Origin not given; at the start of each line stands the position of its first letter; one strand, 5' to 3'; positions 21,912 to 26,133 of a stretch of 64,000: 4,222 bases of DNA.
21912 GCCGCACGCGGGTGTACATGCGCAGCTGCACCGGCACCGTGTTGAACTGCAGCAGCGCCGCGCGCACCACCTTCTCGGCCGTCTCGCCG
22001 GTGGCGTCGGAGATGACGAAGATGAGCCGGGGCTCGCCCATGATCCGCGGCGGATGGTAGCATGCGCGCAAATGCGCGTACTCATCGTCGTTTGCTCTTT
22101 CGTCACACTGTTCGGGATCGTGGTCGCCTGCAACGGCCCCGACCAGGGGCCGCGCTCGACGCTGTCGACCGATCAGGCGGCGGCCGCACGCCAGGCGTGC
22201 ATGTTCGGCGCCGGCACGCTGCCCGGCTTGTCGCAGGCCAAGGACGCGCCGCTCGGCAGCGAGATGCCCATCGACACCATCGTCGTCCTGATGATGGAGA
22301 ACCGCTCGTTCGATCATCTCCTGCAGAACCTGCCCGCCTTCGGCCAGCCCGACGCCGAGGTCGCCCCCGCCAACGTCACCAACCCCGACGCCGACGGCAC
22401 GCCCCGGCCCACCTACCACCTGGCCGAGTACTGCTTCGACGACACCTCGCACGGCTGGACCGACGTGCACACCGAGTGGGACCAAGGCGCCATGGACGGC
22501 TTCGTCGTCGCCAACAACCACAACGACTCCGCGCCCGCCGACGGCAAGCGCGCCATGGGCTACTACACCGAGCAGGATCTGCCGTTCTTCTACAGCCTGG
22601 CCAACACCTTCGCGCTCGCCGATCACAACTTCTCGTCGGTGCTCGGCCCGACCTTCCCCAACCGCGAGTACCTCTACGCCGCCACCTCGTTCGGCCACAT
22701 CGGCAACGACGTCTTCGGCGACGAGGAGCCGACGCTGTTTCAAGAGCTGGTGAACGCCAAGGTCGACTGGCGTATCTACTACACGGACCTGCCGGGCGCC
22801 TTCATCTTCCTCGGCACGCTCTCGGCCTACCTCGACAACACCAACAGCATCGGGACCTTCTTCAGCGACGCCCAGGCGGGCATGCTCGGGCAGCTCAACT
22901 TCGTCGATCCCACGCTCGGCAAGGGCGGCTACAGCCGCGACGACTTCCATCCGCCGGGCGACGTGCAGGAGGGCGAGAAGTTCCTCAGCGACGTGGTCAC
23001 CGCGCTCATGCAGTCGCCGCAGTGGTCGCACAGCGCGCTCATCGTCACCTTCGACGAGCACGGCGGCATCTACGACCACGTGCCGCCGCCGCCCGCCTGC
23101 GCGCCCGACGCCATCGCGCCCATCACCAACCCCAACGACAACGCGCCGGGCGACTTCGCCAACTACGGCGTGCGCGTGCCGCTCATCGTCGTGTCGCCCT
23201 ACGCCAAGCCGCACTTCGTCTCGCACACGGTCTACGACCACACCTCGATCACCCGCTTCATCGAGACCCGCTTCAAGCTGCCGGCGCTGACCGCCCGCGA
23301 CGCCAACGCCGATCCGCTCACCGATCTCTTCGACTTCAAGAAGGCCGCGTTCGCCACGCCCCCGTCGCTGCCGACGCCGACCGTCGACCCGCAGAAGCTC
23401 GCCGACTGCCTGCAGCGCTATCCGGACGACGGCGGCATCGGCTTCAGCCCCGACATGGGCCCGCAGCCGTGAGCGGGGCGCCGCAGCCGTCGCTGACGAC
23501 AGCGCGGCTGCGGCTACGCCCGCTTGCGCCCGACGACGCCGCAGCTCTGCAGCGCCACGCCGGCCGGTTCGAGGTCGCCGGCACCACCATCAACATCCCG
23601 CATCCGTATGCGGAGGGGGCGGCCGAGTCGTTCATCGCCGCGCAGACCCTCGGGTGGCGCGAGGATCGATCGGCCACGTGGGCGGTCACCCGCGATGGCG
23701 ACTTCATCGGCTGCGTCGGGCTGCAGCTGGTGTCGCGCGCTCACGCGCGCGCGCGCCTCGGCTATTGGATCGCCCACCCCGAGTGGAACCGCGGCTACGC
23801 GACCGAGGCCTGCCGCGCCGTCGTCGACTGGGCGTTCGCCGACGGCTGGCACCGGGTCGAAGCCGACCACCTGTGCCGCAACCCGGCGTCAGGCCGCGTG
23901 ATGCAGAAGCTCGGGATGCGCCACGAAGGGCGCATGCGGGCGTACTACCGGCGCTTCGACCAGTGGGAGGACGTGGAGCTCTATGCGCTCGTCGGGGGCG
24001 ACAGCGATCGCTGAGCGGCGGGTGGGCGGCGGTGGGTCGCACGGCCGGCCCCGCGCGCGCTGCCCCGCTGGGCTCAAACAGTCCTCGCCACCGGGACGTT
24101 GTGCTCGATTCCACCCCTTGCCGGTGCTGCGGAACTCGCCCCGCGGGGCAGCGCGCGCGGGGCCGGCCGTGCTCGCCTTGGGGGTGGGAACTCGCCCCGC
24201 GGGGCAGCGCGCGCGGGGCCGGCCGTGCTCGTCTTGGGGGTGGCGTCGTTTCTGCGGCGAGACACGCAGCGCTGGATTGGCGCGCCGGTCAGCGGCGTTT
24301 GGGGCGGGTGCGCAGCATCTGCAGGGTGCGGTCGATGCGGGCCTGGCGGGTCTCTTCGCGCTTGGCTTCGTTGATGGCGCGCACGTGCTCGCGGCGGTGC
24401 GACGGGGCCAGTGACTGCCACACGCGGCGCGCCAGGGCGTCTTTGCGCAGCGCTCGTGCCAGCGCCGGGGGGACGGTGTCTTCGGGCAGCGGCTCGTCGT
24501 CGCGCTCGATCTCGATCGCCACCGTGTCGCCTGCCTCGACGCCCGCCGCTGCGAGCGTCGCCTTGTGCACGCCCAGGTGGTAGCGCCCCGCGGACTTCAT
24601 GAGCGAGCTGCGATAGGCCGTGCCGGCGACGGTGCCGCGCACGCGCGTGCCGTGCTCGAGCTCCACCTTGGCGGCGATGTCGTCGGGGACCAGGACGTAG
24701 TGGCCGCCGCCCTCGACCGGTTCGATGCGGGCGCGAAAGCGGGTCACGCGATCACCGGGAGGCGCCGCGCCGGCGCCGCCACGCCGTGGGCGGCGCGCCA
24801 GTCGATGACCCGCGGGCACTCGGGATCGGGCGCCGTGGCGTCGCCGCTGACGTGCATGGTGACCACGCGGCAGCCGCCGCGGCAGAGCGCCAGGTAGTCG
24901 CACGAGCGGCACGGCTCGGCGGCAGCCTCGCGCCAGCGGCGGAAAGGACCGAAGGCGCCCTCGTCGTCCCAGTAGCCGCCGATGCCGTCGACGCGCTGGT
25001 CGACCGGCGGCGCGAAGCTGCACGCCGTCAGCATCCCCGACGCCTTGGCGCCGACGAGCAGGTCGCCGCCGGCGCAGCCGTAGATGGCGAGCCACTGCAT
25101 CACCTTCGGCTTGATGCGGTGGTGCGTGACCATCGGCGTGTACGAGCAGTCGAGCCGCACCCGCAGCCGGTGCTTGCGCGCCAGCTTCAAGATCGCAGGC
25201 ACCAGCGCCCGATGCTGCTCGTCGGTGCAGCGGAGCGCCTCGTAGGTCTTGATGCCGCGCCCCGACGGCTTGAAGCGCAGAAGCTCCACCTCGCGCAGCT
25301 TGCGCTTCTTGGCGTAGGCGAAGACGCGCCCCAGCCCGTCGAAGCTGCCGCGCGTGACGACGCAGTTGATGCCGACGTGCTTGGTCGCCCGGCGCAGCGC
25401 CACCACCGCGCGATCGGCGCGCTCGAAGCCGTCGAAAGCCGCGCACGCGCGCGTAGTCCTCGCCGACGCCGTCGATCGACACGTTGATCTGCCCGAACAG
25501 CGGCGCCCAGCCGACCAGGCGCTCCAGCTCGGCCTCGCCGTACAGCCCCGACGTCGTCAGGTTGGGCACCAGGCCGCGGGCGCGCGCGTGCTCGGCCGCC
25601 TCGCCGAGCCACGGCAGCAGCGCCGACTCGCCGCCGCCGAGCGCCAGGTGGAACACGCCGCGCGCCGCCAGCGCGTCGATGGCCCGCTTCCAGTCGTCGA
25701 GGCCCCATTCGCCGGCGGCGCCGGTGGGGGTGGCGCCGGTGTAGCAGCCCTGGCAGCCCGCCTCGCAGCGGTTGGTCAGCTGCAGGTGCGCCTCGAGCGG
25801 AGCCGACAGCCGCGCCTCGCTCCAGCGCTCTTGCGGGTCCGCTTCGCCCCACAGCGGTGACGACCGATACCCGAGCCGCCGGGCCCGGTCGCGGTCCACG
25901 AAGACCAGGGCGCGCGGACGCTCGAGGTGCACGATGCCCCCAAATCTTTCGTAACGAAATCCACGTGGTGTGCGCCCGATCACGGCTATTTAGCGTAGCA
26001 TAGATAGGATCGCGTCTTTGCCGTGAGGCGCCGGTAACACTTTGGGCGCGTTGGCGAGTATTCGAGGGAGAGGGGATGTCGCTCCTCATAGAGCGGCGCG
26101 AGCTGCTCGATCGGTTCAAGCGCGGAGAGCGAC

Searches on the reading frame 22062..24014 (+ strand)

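Call 20: search_protein_families(library=pfam, proteins=[window:22062-24014:+], max_evalue=0.001)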
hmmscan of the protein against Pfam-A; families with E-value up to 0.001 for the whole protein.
window:22062-24014:+ (650 aa): 2 families
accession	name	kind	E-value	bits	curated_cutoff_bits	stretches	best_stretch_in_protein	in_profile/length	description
PF13302.13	Acetyltransf_3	-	7.8e-33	114.5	25.4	1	482-620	1-138/138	Acetyltransferase (GNAT) domain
PF00583.31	Acetyltransf_1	-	3.1e-10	40.8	20.7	1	529-619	27-116/116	Acetyltransferase (GNAT) family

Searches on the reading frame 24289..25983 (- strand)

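Call 20: search_protein_families(library=pfam, proteins=[window:24289-25983:-], max_evalue=0.001)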
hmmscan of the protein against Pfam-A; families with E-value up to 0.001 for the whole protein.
window:24289-25983:- (564 aa): 3 families
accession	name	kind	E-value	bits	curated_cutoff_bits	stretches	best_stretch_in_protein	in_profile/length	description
PF13376.11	OmdA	-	5.2e-17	62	25.6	1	503-558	3-58/60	Bacteriocin-protection, YdeI or OmpD-Associated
PF08922.17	DUF1905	-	1.1e-15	57.9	24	1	416-492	1-81/81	Domain of unknown function (DUF1905)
PF04055.27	Radical_SAM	-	8.5e-10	39.5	29.5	1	68-185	2-123/166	Radical SAM superfamily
